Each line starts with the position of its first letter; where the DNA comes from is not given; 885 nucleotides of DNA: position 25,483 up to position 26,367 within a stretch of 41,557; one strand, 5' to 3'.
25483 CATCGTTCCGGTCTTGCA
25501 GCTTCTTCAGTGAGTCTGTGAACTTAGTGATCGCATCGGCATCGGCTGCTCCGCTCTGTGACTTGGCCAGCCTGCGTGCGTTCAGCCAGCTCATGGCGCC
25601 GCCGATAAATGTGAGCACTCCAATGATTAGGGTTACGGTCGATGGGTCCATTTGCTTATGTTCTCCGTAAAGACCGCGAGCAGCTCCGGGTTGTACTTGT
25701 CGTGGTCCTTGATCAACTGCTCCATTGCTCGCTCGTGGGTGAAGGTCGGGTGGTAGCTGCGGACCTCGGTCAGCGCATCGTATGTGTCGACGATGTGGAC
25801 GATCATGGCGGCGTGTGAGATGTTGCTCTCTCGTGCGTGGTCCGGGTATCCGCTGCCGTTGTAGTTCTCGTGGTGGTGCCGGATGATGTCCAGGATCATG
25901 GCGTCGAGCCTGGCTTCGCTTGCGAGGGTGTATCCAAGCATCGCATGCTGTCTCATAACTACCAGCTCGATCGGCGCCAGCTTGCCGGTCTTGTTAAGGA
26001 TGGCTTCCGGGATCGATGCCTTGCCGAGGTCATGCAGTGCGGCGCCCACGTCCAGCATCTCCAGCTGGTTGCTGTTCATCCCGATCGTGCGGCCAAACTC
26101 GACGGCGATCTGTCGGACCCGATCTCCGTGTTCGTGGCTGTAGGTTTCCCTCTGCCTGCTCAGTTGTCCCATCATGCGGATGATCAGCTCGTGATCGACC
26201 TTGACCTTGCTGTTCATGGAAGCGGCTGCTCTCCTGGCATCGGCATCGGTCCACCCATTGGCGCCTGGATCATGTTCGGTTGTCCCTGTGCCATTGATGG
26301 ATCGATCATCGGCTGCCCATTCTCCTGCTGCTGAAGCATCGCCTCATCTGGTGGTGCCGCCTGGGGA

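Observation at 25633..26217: Stand-alone HD-GYP phosphodiesterase gene translationally coupled to the portal gene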

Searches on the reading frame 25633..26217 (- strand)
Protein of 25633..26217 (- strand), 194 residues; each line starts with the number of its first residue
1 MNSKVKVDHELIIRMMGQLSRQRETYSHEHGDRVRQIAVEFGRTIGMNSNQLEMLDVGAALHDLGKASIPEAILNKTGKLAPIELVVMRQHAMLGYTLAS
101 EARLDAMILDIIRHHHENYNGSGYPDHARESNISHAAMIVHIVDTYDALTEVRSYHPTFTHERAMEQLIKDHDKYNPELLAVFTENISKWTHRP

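Call 3: search_protein_families(library=pfam, proteins=[window:25633-26217:-], max_evalue=0.01)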
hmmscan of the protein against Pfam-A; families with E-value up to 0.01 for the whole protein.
window:25633-26217:- (194 aa): 2 families
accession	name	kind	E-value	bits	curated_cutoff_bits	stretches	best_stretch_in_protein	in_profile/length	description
PF13487.12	HD_5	-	2.6e-29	102.6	27.2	1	22-179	9-170/170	HD domain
PF01966.28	HD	-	1.3e-15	58.1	22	1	30-148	4-115/116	HD domain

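Call 4: search_protein_families(library=ncbifam, proteins=[window:25633-26217:-], max_evalue=0.01)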
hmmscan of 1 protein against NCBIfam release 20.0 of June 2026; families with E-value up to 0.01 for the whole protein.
window:25633-26217:- (194 aa): 6 families
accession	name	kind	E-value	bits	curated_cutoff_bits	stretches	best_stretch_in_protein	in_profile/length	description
NF053512.1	nitric_RR_NosR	exception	1.9e-28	99.6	400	1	2-190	167-357/422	response regulator c-di-GMP phosphodiesterase, NosR family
TIGR00277.1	HDIG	domain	4.2e-07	29.7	27.6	1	30-117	8-83/84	HDIG domain-containing metalloprotein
TIGR01596.1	cas3_HD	equivalog_domain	6e-05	23.2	43.45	1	29-161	3-114/178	CRISPR-associated endonuclease Cas3''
NF002329.0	PRK01286.1-4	equivalog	0.00092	18.5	494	0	6-75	58-123/342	deoxyguanosinetriphosphate triphosphohydrolase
TIGR02621.3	cas3_GSU0051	exception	0.0018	17.1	400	1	28-67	672-711/854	type I-G CRISPR-associated helicase/endonuclease Cas3g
NF045665.1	NTPtran_DVU1551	equivalog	0.009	15.1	315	1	20-67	212-260/359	DVU_1551 family NTP transferase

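Call 7: search_dna_similar(query=window:25633-26217:-, collection=phages, mode=protein, max_rows=40)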
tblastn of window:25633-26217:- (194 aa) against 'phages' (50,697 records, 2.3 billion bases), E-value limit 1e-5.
Records with a match: 29; places in all: 29; records where one place covers at least 80% of the query: 17.
Best place of each record, by identity: <60% 29.
By first word of the organism name: Bacteriophage 28; Microcystis 1.
By host as written in the record: - 28; Microcystis sp. SG03 1.
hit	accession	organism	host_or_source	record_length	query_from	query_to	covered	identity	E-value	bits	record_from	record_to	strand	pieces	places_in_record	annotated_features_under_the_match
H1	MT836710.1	Bacteriophage sp.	human fecal samples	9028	28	188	83%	35.6%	5e-21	95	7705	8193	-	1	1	record has no annotation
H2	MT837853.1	Bacteriophage sp.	human fecal samples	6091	8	185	92%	30.7%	3e-21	96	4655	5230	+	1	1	record has no annotation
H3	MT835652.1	Bacteriophage sp.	human fecal samples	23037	4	185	94%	29.9%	2e-22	99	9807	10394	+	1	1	record has no annotation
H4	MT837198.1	Bacteriophage sp.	human fecal samples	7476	8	187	93%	29.8%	1e-19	91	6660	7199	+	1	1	record has no annotation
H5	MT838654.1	Bacteriophage sp.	human fecal samples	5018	21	188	87%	31.6%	3e-20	93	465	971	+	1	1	record has no annotation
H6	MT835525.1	Bacteriophage sp.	human fecal samples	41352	6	177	89%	29.5%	1e-20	94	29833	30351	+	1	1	record has no annotation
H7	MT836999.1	Bacteriophage sp.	human fecal samples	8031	23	185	84%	30.5%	2e-18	87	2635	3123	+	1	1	record has no annotation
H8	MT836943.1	Bacteriophage sp.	human fecal samples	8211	27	187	83%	30.9%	2e-16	82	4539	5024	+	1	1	record has no annotation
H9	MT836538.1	Bacteriophage sp.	human fecal samples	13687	12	168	81%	31.4%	3e-16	82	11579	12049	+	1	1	record has no annotation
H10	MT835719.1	Bacteriophage sp.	human fecal samples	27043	21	188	87%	29.0%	6e-18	86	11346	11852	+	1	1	record has no annotation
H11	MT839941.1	Bacteriophage sp.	human fecal samples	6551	23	189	86%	29.2%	1e-19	91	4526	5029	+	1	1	record has no annotation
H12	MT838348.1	Bacteriophage sp.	human fecal samples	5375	21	169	77%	32.7%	2e-20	93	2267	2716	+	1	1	record has no annotation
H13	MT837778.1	Bacteriophage sp.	human fecal samples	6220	11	185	90%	27.5%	9e-13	71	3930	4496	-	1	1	record has no annotation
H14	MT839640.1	Bacteriophage sp.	human fecal samples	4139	27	188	84%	29.6%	2e-16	82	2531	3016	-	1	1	record has no annotation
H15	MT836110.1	Bacteriophage sp.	human fecal samples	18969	23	184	84%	29.3%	3e-19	90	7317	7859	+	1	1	record has no annotation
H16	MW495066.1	Microcystis phage MaAM05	Microcystis sp. SG03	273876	12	155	74%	32.9%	7e-11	66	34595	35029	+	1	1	3'3'-cGAMP-specific phosphodiesterase 3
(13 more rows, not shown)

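Call 8: find_homologous_proteins(query=window:25633-26217:-, max_evalue=0.00001)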
Query window:25633-26217:- (194 aa): 7936 proteins with E <= 0.00001 among 7998 candidates; the best 120 are listed.
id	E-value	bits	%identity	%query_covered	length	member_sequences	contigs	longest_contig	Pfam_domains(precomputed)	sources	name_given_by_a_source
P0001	4.8e-124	429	100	100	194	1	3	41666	PF13487.13,PF01966.29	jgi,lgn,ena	-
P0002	3.6e-35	140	41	83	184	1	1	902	PF13487.13,PF01966.29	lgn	-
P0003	8.3e-35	138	42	83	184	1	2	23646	PF13487.13,PF01966.29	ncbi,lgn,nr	ncbi:MAG TPA: HD domain-containing phosphohydrolase [Anaerolineales bacterium]|nr:HD domain-containi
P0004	9.3e-35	138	40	83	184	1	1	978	PF13487.13,PF01966.29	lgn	-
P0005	1.7e-33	134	40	85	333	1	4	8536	PF13487.13,PF01966.29,PF00072.31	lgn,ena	-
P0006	2.4e-33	134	40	83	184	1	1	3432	PF13487.13,PF01966.29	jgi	jgi:HD-GYP domain-containing protein (c-di-GMP phosphodiesterase class II)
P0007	3.3e-33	133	41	89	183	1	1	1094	PF13487.13,PF01966.29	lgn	-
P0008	3.3e-33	133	42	82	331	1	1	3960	PF13487.13,PF01966.29,PF00072.31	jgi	-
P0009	6.3e-33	132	40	83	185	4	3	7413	PF13487.13,PF01966.29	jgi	-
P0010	7.8e-33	132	41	84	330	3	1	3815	PF13487.13,PF01966.29,PF00072.31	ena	-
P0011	1.0e-32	132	41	83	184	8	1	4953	PF13487.13,PF01966.29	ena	-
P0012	1.2e-32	131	38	89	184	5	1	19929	PF13487.13,PF01966.29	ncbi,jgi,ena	-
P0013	1.2e-32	131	40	84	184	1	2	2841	PF13487.13,PF01966.29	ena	-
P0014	2.0e-32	131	39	90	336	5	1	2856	PF13487.13,PF01966.29,PF00072.31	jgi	jgi:putative two-component system response regulator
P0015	2.4e-32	130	36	94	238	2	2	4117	PF13487.13,PF01966.29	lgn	-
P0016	2.8e-32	130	43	76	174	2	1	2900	PF13487.13,PF01966.29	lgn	-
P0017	3.3e-32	130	36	93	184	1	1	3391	PF13487.13,PF01966.29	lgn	-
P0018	3.6e-32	130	40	84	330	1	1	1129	PF13487.13,PF01966.29,PF00072.31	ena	-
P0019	5.3e-32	129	40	82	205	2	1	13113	PF13487.13,PF01966.29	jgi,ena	jgi:putative two-component system response regulator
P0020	7.8e-32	129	40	83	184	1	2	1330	PF13487.13,PF01966.29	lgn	-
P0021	8.6e-32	129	38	88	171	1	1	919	PF13487.13,PF01966.29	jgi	jgi:HD-GYP domain-containing protein (c-di-GMP phosphodiesterase class II)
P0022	8.6e-32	129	40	83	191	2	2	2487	PF13487.13,PF01966.29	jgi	-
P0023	1.3e-31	128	39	83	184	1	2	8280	PF13487.13,PF01966.29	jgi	jgi:HD-GYP domain-containing protein (c-di-GMP phosphodiesterase class II)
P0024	1.4e-31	128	38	85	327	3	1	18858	PF13487.13,PF01966.29,PF00072.31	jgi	jgi:putative two-component system response regulator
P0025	1.5e-31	128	40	83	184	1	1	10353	PF13487.13,PF01966.29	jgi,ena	jgi:HD-GYP domain-containing protein (c-di-GMP phosphodiesterase class II)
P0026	1.6e-31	128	40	86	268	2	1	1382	PF13487.13,PF01966.29,PF00072.31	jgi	jgi:putative two-component system response regulator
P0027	1.7e-31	128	38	94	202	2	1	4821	PF13487.13,PF01966.29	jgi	jgi:putative nucleotidyltransferase with HDIG domain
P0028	1.7e-31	128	40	83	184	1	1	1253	PF13487.13,PF01966.29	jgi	-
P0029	1.9e-31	127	37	94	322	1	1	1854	PF13487.13,PF01966.29,PF00072.31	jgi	jgi:putative two-component system response regulator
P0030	2.4e-31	127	42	83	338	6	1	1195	PF13487.13,PF01966.29,PF00072.31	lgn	-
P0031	2.8e-31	127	39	86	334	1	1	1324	PF13487.13,PF01966.29,PF00072.31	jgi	jgi:putative two-component system response regulator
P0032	3.1e-31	127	38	90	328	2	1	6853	PF13487.13,PF01966.29,PF00072.31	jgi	jgi:putative two-component system response regulator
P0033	3.2e-31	127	38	86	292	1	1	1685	PF13185.13,PF13487.13,PF01966.29,PF13492.13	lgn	-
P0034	3.7e-31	127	40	83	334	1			PF13487.13,PF01966.29,PF00072.31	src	-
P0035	4.1e-31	126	38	86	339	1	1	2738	PF13487.13,PF01966.29,PF00072.31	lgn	-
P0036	4.3e-31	126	40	83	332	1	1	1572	PF13487.13,PF01966.29,PF00072.31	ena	-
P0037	4.5e-31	126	39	88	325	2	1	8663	PF13487.13,PF01966.29,PF00072.31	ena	-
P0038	4.8e-31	126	37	94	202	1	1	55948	PF13487.13,PF01966.29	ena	-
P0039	5.1e-31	126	40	84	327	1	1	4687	PF13487.13,PF01966.29,PF00072.31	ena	-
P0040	5.4e-31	126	40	91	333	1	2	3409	PF13487.13,PF01966.29,PF00072.31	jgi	jgi:putative two-component system response regulator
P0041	5.6e-31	126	39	88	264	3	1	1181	PF13487.13,PF01966.29,PF00072.31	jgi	jgi:putative two-component system response regulator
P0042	5.6e-31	126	41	78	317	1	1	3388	PF13487.13,PF01966.29,PF00072.31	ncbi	-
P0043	6.7e-31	126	38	93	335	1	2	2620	PF13487.13,PF01966.29,PF00072.31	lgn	-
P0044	6.8e-31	126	35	94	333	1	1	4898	PF13487.13,PF01966.29,PF00072.31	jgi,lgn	jgi:putative two-component system response regulator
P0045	6.9e-31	126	38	86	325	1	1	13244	PF13487.13,PF01966.29,PF00072.31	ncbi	-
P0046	6.9e-31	126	40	84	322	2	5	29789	PF13487.13,PF01966.29,PF00072.31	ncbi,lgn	-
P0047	6.9e-31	126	39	93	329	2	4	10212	PF13487.13,PF01966.29,PF00072.31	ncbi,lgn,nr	ncbi:MAG: metal-dependent phosphohydrolase [Candidatus Methylomirabilota bacterium]|nr:MAG: metal-de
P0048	7.0e-31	126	37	92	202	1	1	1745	PF13487.13,PF01966.29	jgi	jgi:putative nucleotidyltransferase with HDIG domain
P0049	7.1e-31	126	38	86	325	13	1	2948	PF13487.13,PF01966.29,PF00072.31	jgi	-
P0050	7.1e-31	126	37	92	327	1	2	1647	PF13487.13,PF01966.29,PF00072.31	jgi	jgi:putative two-component system response regulator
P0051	7.4e-31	126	37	92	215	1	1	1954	PF13487.13,PF01966.29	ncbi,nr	ncbi:MAG TPA: HD domain-containing phosphohydrolase [Gemmatimonadales bacterium]|nr:HD domain-contai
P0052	7.8e-31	125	38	90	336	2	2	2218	PF13487.13,PF01966.29,PF00072.31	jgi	jgi:putative two-component system response regulator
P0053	7.8e-31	125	37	92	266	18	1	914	PF13487.13,PF01966.29,PF13424.13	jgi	jgi:putative nucleotidyltransferase with HDIG domain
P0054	7.8e-31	125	38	92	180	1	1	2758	PF13487.13,PF01966.29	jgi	jgi:putative nucleotidyltransferase with HDIG domain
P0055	7.9e-31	125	37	89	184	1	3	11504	PF13487.13,PF01966.29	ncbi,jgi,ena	-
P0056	8.0e-31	125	39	86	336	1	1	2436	PF13487.13,PF01966.29,PF00072.31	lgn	-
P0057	8.1e-31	125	36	92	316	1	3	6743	PF13487.13,PF01966.29,PF00072.31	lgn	-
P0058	9.5e-31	125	39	88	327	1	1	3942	PF13487.13,PF01966.29,PF00072.31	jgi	jgi:putative two-component system response regulator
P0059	9.7e-31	125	36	94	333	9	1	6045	PF13487.13,PF01966.29,PF00072.31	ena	-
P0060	1.1e-30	125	39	95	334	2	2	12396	PF13487.13,PF01966.29,PF00072.31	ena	-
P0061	1.2e-30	125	37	89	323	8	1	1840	PF13487.13,PF01966.29,PF00072.31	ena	-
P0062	1.2e-30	125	37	90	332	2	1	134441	PF13487.13,PF01966.29,PF00072.31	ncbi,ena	-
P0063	1.2e-30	125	37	86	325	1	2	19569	PF13487.13,PF01966.29,PF00072.31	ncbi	ncbi:response regulator [Thermoleptolyngbya sp.]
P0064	1.2e-30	125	38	89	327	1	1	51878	PF13487.13,PF01966.29,PF00072.31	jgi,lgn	-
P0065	1.3e-30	125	38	85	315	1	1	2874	PF13487.13,PF01966.29,PF00072.31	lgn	-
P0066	1.4e-30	125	39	87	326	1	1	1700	PF13487.13,PF01966.29,PF00072.31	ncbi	-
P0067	1.4e-30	125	40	86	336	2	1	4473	PF13487.13,PF01966.29,PF00072.31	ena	-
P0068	1.5e-30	125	39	85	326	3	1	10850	PF13487.13,PF01966.29,PF00072.31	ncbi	ncbi:MAG TPA: HD domain-containing phosphohydrolase [Terriglobales bacterium]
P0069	1.5e-30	124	40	83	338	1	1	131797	PF13487.13,PF01966.29,PF00072.31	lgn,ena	-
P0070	1.7e-30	124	40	81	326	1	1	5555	PF13487.13,PF01966.29,PF00072.31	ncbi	-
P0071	1.7e-30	124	37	90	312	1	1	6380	PF13487.13,PF01966.29,PF00072.31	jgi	jgi:putative two-component system response regulator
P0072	1.7e-30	124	42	83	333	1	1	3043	PF13487.13,PF01966.29,PF00072.31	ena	-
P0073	1.8e-30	124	38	75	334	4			PF13487.13,PF01966.29,PF00072.31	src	-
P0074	1.9e-30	124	40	83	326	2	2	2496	PF13487.13,PF01966.29,PF00072.31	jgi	jgi:putative two-component system response regulator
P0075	2.3e-30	124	36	90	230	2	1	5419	PF13487.13,PF01966.29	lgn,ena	-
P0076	2.3e-30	124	39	95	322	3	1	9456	PF13487.13,PF01966.29,PF00072.31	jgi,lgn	jgi:putative two-component system response regulator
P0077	2.3e-30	124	35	87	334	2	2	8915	PF13487.13,PF01966.29,PF00072.31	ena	-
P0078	2.4e-30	124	41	78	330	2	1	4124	PF13487.13,PF01966.29,PF00072.31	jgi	jgi:putative two-component system response regulator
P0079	2.5e-30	124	38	86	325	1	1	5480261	PF13487.13,PF01966.29,PF00072.31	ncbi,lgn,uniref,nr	ncbi:two-component system response regulator [Leptolyngbya sp. O-77]|uniref:response regulator n=1 T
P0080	2.7e-30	124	35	94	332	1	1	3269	PF13487.13,PF01966.29,PF00072.31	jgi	jgi:putative two-component system response regulator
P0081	2.7e-30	124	41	85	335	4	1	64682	PF13487.13,PF01966.29,PF00072.31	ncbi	-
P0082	2.8e-30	124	39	83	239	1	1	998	PF13487.13,PF01966.29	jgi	jgi:putative two-component system response regulator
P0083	2.8e-30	124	36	94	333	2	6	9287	PF13487.13,PF01966.29,PF00072.31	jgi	jgi:putative two-component system response regulator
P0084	2.8e-30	124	40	84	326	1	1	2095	PF13487.13,PF01966.29,PF00072.31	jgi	jgi:putative two-component system response regulator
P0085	2.9e-30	124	36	100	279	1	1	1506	PF13487.13,PF01966.29,PF00072.31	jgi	jgi:putative two-component system response regulator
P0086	3.4e-30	123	38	83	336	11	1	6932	PF13487.13,PF01966.29,PF00072.31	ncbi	-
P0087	3.5e-30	123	39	89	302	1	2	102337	PF13487.13,PF01966.29,PF00072.31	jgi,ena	-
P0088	3.5e-30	123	35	90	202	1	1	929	PF13487.13,PF01966.29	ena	-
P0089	3.6e-30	123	38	93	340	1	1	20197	PF13487.13,PF01966.29,PF00072.31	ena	-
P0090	3.8e-30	123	38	86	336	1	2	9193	PF13487.13,PF01966.29,PF00072.31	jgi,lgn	-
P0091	3.8e-30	123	38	93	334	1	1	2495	PF13487.13,PF01966.29,PF00072.31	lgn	-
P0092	3.8e-30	123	38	86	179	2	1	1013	PF13487.13,PF01966.29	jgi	jgi:putative two-component system response regulator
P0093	3.9e-30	123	39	84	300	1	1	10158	PF13487.13,PF01966.29,PF00072.31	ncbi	-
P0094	3.9e-30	123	37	92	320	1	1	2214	PF13487.13,PF01966.29,PF00072.31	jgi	jgi:putative two-component system response regulator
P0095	4.0e-30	123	38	93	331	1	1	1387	PF13487.13,PF01966.29,PF00072.31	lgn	-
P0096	4.4e-30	123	38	93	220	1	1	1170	PF13487.13,PF01966.29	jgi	jgi:putative two-component system response regulator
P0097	4.4e-30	123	35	94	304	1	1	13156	PF13487.13,PF01966.29,PF00072.31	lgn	-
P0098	4.6e-30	123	38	88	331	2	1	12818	PF13487.13,PF01966.29,PF00072.31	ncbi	ncbi:MAG TPA: two-component system response regulator [Crinalium sp.]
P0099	4.6e-30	123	38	87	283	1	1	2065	PF13487.13,PF01966.29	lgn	-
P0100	4.8e-30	123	41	80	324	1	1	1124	PF13487.13,PF01966.29,PF00072.31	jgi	-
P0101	4.8e-30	123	36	94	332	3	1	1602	PF13487.13,PF01966.29,PF00072.31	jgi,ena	-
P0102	4.8e-30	123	41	80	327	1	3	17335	PF13487.13,PF01966.29,PF00072.31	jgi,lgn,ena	-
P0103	4.9e-30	123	34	92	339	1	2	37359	PF13487.13,PF01966.29,PF00072.31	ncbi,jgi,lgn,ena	jgi:putative two-component system response regulator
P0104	5.0e-30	123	36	84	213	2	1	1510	PF13487.13,PF01966.29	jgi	jgi:putative two-component system response regulator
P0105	5.2e-30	123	35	94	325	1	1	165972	PF13487.13,PF01966.29,PF00072.31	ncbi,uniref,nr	ncbi:two-component system response regulator [Thermoleptolyngbya sichuanensis XZ-Cy5]|uniref:respons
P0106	5.5e-30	123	39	83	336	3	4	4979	PF13487.13,PF01966.29,PF00072.31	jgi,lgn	jgi:putative two-component system response regulator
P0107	5.6e-30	123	37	94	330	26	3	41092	PF13487.13,PF01966.29,PF00072.31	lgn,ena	-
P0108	5.6e-30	123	37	94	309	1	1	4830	PF13487.13,PF01966.29,PF00072.31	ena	-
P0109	5.7e-30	123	39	84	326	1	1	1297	PF13487.13,PF01966.29,PF00072.31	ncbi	-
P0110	5.8e-30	123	35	95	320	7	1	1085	PF13487.13,PF01966.29,PF00072.31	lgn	-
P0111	5.9e-30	123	38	88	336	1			PF13487.13,PF01966.29,PF00072.31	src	-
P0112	5.9e-30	123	38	95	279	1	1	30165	PF13487.13,PF01966.29,PF00072.31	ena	-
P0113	6.2e-30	123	36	94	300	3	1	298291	PF13487.13,PF01966.29,PF00072.31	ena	-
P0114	6.2e-30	123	37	94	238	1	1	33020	PF13487.13,PF01966.29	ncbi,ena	-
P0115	6.4e-30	122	37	86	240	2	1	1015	PF13487.13,PF01966.29,PF00072.31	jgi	-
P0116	6.5e-30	122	39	81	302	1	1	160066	PF13487.13,PF01966.29,PF00072.31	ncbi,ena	-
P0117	6.6e-30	122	36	94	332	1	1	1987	PF13487.13,PF01966.29,PF00072.31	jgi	jgi:putative two-component system response regulator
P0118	6.7e-30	122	35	94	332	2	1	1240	PF13487.13,PF01966.29,PF00072.31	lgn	-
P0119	7.0e-30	122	35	89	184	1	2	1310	PF13487.13,PF01966.29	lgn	-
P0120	7.1e-30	122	36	90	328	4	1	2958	PF13487.13,PF01966.29,PF00072.31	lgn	-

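Call 10: find_encoding_contigs(protein=P0001, flank=10000, max_places=6)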
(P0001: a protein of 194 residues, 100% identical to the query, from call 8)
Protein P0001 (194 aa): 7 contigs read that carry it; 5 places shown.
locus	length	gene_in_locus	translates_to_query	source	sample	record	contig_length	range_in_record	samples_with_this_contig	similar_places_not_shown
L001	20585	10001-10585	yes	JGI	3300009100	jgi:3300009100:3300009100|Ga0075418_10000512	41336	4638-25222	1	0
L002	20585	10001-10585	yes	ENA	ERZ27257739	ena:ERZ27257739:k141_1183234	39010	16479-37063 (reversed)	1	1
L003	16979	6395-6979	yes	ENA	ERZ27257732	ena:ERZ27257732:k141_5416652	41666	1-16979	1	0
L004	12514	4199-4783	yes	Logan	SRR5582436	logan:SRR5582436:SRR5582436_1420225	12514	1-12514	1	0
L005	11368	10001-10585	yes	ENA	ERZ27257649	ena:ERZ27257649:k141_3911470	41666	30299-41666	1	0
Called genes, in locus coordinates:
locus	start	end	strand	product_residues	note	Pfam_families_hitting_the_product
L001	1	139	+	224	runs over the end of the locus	-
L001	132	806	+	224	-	-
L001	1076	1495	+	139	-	-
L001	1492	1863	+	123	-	-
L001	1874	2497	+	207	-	PF04957:RMF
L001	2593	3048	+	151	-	-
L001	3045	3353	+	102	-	-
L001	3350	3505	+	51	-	-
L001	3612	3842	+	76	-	-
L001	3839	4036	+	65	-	-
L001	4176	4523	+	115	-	-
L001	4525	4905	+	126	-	-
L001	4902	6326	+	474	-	PF01555:N6_N4_Mtase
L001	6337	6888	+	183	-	-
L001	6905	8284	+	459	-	PF03237:Terminase_6N, PF04466:Terminase_3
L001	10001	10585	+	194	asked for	PF13487:HD_5, PF01966:HD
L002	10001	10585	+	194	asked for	PF13487:HD_5, PF01966:HD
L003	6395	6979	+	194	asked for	PF13487:HD_5, PF01966:HD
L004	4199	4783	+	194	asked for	PF13487:HD_5, PF01966:HD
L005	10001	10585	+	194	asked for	PF13487:HD_5, PF01966:HD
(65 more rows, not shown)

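Call 11: search_protein_families(library=phrogs, proteins=[window:25633-26217:-], max_evalue=0.001)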
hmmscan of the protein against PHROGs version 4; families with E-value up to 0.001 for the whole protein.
window:25633-26217:- (194 aa): 1 family
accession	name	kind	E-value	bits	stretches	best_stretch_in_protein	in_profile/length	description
phrog_5889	-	unknown function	0.00043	20.7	1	30-176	74-219/242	-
